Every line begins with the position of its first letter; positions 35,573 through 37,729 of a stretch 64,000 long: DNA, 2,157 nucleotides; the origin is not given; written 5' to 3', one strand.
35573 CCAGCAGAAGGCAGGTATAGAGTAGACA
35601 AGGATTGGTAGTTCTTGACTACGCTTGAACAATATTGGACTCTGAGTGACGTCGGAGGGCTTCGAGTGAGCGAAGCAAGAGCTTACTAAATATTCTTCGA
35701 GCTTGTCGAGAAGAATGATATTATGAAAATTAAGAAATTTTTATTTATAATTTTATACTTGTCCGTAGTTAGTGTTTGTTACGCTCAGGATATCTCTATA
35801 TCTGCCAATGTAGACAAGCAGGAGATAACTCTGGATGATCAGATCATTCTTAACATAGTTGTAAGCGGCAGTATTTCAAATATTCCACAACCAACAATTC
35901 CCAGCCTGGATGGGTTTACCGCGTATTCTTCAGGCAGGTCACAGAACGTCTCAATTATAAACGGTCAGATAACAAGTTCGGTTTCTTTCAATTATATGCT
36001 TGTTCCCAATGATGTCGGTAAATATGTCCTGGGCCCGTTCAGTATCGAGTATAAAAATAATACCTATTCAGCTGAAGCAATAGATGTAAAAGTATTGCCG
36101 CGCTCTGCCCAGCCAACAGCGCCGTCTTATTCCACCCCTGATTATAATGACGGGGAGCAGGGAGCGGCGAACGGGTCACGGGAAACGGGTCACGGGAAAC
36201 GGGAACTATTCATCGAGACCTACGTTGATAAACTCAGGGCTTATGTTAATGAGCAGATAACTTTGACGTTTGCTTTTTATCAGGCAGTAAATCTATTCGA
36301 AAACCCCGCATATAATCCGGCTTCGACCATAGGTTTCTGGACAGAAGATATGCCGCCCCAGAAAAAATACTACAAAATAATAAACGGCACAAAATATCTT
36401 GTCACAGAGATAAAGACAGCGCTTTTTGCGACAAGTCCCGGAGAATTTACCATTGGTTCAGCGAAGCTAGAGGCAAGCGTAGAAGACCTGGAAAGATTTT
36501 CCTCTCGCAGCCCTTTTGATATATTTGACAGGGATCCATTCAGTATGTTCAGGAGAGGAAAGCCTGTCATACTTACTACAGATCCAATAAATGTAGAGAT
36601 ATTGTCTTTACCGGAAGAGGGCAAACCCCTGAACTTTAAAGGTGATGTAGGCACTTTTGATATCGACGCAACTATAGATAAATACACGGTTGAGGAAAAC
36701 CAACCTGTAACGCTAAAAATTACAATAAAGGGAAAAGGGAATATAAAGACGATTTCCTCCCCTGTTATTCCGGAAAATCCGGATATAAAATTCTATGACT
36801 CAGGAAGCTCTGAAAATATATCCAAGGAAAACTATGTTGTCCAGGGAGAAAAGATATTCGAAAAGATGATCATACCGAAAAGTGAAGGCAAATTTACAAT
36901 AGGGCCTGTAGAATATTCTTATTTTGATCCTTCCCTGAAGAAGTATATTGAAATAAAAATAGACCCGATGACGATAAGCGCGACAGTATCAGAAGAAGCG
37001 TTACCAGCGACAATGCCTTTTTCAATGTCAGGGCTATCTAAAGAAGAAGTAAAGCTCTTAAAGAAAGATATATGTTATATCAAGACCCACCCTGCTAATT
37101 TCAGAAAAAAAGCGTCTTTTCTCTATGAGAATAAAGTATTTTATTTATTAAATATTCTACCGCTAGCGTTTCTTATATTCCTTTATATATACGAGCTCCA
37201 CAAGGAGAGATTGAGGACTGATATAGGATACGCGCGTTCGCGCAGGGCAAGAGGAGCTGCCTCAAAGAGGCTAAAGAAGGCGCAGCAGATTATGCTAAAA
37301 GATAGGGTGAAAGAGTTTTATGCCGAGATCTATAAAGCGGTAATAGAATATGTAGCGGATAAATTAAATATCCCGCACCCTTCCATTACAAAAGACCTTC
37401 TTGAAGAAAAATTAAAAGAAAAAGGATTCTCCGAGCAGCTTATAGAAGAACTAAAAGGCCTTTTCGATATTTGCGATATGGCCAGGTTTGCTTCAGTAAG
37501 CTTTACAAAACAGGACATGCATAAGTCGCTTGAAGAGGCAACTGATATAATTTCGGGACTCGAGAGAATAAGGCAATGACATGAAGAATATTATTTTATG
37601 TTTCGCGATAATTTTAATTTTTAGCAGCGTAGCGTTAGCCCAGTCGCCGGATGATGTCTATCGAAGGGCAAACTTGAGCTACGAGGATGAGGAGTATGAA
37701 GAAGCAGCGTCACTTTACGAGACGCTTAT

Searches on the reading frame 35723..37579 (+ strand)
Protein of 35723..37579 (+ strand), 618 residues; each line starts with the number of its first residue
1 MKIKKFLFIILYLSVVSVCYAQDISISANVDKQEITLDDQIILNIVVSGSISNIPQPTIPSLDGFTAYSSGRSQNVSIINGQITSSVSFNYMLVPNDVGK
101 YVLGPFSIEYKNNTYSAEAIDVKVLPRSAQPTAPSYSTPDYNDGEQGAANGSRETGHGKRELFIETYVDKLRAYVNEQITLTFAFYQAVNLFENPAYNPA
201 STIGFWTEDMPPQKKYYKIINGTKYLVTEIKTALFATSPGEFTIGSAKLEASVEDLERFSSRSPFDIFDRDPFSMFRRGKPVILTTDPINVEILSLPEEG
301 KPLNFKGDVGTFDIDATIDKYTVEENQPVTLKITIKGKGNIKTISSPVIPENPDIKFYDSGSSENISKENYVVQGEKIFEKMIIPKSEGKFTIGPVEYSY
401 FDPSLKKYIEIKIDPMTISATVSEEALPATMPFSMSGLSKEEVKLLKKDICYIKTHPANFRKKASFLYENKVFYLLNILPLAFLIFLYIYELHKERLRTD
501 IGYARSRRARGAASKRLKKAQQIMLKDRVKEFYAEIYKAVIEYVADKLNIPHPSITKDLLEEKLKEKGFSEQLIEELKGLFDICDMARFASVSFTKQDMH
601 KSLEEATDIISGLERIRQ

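Call 55: search_protein_families(library=pfam, proteins=[window:35723-37579:+], max_evalue=0.001)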
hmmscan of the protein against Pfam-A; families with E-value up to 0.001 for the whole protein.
window:35723-37579:+ (618 aa): 1 family
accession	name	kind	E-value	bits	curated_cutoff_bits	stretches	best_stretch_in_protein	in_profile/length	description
PF13584.12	BatD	-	1.7e-41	141.2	24.1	3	28-124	1-92/92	BatD DUF11 like domain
